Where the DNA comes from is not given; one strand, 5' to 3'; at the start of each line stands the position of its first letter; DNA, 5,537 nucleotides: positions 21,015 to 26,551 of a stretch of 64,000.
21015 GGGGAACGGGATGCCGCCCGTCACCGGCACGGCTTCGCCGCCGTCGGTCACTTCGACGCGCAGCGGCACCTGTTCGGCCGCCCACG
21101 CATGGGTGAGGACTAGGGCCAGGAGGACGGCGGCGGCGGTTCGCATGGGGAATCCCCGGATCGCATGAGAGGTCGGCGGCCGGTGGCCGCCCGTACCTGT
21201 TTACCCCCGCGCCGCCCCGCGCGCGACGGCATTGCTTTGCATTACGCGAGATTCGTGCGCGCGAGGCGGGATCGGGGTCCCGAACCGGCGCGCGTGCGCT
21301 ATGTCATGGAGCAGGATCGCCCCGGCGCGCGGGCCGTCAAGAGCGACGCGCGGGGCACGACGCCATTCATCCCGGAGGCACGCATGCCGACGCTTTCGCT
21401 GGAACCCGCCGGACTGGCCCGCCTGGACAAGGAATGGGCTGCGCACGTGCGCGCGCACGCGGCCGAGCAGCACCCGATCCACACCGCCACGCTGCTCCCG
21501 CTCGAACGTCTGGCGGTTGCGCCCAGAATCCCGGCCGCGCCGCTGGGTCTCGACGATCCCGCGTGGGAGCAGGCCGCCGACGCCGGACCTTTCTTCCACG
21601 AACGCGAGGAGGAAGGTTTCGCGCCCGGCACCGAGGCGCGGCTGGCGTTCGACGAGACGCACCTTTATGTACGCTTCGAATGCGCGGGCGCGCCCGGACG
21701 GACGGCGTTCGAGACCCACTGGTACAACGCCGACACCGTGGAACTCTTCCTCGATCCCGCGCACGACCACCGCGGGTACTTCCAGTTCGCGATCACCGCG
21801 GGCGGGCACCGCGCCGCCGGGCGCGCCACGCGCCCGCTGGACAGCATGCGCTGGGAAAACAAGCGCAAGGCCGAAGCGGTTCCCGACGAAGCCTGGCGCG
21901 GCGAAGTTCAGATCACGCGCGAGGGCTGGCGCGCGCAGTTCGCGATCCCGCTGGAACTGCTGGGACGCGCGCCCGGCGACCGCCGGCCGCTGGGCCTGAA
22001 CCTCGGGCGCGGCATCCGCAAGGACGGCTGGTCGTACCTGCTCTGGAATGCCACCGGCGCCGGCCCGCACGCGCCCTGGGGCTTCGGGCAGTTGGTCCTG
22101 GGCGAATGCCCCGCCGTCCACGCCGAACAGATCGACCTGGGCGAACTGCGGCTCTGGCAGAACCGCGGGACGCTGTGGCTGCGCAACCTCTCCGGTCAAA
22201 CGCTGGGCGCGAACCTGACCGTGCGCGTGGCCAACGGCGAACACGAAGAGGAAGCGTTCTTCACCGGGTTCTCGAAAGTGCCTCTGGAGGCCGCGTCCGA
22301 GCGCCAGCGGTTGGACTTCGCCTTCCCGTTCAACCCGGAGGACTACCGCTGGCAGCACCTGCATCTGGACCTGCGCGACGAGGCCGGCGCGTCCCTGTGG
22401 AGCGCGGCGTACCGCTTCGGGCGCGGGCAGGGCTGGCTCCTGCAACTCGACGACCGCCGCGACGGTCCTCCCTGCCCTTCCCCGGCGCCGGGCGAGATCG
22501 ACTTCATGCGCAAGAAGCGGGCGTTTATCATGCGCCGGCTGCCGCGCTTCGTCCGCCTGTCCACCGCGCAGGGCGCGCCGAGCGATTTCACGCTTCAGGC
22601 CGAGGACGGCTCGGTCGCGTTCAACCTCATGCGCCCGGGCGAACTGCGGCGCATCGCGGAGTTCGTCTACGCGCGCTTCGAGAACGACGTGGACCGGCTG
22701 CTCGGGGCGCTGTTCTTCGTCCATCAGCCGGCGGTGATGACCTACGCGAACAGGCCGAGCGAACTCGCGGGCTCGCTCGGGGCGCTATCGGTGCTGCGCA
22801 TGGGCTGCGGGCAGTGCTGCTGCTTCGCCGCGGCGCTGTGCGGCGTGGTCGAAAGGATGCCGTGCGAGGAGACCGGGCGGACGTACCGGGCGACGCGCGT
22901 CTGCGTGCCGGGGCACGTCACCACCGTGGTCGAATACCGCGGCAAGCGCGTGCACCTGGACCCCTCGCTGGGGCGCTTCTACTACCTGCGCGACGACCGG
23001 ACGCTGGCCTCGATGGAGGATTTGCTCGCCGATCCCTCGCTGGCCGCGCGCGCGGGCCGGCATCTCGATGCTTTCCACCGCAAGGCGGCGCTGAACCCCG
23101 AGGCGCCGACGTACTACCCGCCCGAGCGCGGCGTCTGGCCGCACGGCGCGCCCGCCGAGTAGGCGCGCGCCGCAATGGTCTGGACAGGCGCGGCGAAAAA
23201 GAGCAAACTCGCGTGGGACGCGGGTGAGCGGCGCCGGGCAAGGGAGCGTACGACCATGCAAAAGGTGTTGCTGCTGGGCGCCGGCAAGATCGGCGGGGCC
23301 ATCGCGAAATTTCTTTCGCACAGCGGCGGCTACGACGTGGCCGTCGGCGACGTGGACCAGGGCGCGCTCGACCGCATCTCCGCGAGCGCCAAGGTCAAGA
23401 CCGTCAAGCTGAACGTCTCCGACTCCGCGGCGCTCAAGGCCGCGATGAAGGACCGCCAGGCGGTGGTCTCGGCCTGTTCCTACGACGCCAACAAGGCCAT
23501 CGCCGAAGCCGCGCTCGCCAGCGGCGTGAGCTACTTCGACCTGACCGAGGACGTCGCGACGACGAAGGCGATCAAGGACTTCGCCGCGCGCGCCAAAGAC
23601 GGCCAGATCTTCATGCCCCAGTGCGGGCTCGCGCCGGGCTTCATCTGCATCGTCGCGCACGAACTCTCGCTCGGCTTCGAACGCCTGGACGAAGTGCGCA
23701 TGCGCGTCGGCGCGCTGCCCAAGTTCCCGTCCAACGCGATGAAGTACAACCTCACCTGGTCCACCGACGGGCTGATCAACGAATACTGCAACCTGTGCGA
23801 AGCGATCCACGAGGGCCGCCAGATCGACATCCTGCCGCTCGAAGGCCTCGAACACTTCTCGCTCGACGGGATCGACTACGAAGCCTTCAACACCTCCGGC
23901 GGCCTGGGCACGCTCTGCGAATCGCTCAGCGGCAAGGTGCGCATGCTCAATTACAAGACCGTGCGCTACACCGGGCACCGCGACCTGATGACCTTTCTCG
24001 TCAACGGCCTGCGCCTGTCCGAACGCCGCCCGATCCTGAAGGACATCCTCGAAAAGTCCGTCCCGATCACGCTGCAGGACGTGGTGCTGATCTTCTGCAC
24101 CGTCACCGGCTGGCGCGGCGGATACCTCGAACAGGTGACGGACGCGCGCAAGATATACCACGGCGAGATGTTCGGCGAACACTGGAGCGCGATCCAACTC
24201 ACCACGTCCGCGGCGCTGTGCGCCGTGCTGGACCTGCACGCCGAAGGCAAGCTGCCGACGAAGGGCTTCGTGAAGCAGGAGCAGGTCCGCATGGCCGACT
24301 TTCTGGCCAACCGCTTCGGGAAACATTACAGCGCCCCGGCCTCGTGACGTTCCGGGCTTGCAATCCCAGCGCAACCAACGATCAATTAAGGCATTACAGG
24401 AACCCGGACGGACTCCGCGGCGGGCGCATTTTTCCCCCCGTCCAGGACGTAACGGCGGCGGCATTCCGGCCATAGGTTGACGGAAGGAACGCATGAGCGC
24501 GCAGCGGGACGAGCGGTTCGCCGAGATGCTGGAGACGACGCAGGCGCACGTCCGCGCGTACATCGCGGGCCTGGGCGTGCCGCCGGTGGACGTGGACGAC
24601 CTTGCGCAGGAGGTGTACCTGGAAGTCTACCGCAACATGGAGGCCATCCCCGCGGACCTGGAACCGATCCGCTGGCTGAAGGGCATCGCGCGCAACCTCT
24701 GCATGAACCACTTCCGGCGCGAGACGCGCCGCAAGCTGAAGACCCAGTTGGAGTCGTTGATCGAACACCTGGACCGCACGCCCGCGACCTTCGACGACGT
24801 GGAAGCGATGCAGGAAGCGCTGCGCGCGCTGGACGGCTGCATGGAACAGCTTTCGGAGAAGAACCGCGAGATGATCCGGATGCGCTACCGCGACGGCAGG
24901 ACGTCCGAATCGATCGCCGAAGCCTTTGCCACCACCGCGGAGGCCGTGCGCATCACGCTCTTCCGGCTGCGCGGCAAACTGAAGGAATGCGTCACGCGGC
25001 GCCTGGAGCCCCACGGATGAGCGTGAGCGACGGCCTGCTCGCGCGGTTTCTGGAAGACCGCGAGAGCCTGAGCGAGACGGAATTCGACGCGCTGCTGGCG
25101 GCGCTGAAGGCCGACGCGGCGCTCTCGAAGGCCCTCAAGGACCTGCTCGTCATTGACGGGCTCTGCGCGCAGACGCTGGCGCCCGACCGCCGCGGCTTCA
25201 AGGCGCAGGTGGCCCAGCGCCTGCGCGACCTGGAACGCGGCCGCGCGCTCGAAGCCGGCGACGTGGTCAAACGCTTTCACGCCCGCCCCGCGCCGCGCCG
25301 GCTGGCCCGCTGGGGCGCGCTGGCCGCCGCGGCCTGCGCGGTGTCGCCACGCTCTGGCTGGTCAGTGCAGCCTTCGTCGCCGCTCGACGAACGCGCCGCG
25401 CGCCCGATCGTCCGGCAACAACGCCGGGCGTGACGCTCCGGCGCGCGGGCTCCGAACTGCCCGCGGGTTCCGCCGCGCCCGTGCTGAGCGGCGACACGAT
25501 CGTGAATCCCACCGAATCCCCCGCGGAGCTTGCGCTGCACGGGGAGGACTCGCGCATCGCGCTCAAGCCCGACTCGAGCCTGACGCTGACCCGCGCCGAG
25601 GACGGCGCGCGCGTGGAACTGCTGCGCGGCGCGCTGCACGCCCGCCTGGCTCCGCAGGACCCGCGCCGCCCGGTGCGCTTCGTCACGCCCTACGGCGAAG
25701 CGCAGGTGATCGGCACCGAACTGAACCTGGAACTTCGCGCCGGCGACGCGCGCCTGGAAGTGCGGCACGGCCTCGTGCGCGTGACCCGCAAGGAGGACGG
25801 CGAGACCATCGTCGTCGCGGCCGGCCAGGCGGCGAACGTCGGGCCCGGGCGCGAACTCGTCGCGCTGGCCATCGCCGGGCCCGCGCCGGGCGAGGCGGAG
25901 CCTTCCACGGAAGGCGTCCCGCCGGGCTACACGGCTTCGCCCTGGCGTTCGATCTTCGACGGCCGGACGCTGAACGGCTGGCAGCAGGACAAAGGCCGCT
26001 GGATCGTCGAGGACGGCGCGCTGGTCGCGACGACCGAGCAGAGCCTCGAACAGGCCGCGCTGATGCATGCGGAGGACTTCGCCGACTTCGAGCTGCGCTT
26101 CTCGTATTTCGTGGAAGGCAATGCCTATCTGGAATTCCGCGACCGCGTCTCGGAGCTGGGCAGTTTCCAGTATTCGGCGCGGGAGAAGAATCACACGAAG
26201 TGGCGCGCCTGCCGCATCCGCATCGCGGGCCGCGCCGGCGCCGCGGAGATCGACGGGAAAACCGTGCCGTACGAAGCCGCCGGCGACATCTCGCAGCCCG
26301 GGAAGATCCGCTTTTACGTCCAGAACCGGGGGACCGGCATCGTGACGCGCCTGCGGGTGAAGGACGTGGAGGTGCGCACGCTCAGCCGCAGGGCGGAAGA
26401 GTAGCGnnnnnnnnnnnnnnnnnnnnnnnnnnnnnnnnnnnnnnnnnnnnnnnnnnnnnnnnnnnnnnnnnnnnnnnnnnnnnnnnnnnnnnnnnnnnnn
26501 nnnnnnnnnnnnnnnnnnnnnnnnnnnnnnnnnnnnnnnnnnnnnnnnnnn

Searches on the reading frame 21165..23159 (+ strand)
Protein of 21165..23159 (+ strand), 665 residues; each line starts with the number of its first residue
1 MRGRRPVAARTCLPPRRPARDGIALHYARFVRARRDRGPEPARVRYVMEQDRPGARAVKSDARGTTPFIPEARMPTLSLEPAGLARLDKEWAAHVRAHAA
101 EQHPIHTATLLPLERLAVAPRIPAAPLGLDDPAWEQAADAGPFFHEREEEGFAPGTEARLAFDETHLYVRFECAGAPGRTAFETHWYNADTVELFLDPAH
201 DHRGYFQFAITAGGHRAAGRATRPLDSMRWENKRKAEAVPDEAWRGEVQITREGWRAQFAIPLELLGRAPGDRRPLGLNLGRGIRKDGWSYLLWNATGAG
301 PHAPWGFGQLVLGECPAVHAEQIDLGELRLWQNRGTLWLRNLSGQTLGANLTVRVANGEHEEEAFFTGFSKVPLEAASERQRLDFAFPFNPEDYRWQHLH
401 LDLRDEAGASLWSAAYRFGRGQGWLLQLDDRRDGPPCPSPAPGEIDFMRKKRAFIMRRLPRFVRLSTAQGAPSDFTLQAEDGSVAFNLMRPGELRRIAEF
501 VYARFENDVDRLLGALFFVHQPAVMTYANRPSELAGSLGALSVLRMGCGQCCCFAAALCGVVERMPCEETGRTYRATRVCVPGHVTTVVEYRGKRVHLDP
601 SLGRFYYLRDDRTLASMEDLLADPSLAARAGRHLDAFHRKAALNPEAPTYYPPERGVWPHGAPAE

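Call 40: search_protein_families(library=pfam, proteins=[window:21165-23159:+], max_evalue=0.001)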
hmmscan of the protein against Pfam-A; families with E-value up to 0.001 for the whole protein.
window:21165-23159:+ (665 aa): 1 family
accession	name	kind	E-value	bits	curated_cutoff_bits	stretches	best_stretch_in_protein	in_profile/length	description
PF06452.16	CBM9_1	-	5.7e-05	23.5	23.4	1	131-207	6-83/185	Carbohydrate family 9 binding domain-like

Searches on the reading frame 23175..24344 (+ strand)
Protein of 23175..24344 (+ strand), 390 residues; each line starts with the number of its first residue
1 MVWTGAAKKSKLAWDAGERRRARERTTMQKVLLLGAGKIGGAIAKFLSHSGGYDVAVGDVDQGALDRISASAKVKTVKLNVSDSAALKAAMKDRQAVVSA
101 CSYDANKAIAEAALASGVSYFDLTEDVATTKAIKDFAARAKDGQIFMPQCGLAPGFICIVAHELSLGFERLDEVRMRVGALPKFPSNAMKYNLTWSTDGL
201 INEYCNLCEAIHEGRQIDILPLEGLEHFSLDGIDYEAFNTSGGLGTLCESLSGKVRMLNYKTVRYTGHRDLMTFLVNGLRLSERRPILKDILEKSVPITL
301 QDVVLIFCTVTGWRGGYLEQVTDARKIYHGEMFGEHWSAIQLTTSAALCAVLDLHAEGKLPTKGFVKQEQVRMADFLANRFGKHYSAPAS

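Call 40: search_protein_families(library=pfam, proteins=[window:23175-24344:+], max_evalue=0.001)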
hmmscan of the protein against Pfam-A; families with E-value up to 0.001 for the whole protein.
window:23175-24344:+ (390 aa): 5 families
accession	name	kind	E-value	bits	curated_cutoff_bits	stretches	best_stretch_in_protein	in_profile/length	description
PF03435.24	Sacchrp_dh_NADP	-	7e-16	59.2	25.1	1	31-145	1-126/129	Saccharopine dehydrogenase NADP binding domain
PF16653.10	Sacchrp_dh_C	-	1.7e-13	51.8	31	1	151-371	1-247/265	Saccharopine dehydrogenase C-terminal domain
PF13460.12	NAD_binding_10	-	3.3e-07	30.8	27.2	1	36-121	3-93/184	NAD(P)H-binding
PF02254.24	TrkA_N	-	1.7e-05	25.6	23.8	1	31-110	1-79/116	TrkA-N domain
PF01488.26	Shikimate_DH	-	0.00097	19.7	24.3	0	24-102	8-84/138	Shikimate / quinate 5-dehydrogenase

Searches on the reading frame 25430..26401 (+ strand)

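Call 40: search_protein_families(library=pfam, proteins=[window:25430-26401:+], max_evalue=0.001)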
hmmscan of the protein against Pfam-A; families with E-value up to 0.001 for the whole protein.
window:25430-26401:+ (324 aa): 2 families
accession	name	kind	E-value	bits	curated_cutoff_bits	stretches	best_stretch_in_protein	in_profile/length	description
PF06439.18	3keto-disac_hyd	-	1.1e-11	45.5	26.8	1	172-239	2-75/187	3-keto-disaccharide hydrolase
PF04773.18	FecR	-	7e-10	39.7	24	1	23-117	2-97/97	FecR protein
